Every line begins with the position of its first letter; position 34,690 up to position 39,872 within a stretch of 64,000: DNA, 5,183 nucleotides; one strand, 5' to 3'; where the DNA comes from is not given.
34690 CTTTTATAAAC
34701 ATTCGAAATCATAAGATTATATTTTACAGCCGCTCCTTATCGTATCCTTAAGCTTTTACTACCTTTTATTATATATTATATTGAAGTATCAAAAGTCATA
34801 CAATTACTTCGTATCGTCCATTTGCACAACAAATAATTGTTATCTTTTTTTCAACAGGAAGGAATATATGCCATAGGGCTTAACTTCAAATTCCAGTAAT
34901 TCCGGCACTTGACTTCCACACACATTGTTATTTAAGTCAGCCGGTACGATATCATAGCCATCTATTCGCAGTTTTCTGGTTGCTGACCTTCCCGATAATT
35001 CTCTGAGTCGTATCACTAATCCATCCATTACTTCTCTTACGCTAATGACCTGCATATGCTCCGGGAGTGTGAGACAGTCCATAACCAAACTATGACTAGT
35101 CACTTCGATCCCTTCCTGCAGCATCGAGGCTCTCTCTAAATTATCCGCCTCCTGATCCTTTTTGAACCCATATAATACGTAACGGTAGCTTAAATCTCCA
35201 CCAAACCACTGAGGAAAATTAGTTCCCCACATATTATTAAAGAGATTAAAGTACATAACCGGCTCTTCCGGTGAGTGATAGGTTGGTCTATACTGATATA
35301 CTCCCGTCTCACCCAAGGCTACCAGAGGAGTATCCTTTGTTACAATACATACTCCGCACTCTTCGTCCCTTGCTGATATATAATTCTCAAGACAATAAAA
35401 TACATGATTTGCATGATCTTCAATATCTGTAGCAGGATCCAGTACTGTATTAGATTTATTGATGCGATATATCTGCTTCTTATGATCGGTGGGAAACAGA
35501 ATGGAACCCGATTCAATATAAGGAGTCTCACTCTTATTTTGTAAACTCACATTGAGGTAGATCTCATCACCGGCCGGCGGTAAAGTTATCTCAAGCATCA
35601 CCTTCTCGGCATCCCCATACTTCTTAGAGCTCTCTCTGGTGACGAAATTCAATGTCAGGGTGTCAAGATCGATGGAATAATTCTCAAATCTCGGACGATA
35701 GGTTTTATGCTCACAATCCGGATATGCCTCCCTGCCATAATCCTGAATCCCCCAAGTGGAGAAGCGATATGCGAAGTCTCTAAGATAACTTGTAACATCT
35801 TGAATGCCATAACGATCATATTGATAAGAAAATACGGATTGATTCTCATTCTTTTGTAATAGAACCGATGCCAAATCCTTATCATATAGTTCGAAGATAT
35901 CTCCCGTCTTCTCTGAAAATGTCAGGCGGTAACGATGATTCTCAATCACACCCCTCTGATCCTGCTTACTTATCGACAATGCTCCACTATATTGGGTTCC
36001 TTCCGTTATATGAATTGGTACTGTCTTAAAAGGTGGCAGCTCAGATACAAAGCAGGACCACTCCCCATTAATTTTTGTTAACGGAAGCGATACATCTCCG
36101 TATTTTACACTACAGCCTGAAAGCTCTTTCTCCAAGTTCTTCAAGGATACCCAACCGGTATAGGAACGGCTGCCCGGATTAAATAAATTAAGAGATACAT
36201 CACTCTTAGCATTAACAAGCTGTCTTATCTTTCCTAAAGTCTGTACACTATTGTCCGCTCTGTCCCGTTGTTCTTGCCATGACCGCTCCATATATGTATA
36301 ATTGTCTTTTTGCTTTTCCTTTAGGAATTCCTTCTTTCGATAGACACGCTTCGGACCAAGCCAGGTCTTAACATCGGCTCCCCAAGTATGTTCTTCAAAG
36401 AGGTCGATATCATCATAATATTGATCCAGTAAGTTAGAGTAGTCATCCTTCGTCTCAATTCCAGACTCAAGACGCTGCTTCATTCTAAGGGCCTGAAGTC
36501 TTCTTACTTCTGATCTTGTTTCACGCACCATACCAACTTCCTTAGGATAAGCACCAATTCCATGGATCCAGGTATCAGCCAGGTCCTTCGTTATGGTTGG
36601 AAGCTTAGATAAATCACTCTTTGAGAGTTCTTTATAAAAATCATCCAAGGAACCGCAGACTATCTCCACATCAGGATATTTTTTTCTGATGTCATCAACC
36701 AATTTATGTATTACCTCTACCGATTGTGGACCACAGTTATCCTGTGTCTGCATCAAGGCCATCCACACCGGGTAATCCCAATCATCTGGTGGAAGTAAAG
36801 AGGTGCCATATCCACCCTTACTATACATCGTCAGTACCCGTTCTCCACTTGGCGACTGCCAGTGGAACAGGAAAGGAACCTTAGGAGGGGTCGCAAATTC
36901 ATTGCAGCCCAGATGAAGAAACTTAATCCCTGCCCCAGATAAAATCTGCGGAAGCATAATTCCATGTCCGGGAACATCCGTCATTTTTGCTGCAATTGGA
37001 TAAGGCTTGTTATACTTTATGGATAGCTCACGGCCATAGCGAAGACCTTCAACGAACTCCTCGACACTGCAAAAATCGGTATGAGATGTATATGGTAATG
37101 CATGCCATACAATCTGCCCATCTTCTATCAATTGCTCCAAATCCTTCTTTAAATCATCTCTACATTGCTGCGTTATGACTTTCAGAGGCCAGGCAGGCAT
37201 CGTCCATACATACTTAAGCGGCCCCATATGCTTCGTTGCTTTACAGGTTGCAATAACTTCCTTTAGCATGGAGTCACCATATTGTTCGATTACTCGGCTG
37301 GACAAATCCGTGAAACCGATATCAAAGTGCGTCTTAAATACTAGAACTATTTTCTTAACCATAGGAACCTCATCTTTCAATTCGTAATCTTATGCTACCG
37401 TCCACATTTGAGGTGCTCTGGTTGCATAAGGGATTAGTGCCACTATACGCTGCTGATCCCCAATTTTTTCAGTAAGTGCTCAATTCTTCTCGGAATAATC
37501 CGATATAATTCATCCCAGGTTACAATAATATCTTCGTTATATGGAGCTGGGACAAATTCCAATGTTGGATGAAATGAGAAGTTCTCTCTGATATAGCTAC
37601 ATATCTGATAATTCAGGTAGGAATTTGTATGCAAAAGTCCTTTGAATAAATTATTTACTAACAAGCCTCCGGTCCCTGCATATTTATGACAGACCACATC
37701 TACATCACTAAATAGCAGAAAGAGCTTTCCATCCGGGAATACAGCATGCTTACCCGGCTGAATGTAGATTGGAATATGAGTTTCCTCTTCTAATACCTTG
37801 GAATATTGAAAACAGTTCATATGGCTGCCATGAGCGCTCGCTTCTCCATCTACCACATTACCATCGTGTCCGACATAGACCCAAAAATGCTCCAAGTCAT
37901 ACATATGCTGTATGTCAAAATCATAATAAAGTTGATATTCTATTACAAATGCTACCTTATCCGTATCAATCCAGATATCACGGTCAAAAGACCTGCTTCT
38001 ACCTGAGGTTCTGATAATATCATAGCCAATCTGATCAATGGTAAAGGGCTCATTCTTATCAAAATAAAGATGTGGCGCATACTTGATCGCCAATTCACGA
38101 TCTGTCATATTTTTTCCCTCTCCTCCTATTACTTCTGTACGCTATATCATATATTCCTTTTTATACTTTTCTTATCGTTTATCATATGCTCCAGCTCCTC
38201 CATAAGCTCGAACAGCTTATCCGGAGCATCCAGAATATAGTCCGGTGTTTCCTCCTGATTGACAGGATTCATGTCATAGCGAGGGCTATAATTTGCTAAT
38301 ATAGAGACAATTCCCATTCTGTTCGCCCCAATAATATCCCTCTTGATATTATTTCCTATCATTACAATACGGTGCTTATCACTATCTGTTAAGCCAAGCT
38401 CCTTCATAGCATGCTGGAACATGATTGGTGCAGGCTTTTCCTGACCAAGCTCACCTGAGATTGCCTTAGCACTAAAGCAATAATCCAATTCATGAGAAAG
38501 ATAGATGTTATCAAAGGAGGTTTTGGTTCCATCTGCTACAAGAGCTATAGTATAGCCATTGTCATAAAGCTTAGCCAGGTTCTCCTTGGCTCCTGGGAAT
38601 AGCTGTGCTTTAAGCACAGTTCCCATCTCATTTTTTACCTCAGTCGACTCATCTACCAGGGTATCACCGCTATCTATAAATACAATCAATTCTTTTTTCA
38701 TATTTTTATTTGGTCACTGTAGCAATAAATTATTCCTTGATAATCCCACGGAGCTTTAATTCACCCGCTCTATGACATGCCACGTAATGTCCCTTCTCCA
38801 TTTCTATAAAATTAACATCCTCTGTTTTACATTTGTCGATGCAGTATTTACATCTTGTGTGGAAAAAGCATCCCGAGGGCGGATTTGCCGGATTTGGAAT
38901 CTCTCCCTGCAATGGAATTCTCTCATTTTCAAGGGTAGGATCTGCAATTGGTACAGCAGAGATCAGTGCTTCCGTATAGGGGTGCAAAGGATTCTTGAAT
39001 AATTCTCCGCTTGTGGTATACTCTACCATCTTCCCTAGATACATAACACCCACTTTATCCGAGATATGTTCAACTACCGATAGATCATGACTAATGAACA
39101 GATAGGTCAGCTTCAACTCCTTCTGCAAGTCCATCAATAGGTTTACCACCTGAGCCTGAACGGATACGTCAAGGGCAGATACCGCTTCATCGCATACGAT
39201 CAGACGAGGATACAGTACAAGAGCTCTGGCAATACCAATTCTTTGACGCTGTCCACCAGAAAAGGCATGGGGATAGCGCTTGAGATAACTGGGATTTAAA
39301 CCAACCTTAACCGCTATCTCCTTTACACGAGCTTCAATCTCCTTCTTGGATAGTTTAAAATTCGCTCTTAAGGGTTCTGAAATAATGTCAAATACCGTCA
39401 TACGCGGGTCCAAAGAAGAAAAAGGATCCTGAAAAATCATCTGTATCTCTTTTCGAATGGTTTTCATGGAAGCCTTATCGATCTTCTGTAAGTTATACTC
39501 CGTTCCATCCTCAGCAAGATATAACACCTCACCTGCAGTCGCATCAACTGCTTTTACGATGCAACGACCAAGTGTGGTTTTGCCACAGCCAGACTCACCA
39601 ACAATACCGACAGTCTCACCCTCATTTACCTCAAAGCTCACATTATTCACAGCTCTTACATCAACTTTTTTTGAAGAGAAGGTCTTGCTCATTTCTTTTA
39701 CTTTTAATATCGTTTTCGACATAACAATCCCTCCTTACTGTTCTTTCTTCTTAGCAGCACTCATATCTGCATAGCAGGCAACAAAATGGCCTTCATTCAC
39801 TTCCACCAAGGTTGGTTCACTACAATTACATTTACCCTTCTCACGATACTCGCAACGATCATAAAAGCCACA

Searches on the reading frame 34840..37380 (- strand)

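Call 48: search_protein_families(library=pfam, proteins=[window:34840-37380:-], max_evalue=0.00001)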
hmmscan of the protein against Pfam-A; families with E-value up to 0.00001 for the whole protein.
window:34840-37380:- (846 aa): 2 families
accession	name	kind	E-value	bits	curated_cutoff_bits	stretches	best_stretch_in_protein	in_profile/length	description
PF16477.11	DUF5054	-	5.8e-16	59.7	37.6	1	290-387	9-129/291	Domain of unknown function (DUF5054)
PF01074.27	Glyco_hydro_38N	-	1.9e-07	31.2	25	1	10-197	1-181/270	Glycosyl hydrolases family 38 N-terminal domain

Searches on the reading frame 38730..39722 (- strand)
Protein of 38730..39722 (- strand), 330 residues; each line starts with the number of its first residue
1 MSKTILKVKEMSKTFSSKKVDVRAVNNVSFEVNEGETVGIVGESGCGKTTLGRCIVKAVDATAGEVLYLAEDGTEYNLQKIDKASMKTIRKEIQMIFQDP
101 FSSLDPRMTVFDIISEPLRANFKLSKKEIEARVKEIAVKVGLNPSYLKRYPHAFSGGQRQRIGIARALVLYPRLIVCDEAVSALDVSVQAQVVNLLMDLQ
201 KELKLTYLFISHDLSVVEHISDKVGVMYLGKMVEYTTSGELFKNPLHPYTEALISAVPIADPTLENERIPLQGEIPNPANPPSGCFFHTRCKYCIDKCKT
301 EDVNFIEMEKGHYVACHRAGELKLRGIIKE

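Call 48: search_protein_families(library=pfam, proteins=[window:38730-39722:-], max_evalue=0.00001)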
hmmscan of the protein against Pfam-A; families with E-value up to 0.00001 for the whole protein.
window:38730-39722:- (330 aa): 2 families
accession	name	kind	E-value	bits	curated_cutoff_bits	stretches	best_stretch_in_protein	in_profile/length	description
PF00005.33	ABC_tran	-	3.9e-32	112.2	25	1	25-181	1-136/137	ABC transporter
PF08352.17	oligo_HPY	-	4.5e-19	69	27.1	1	233-298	1-65/65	Oligopeptide/dipeptide transporter, C-terminal region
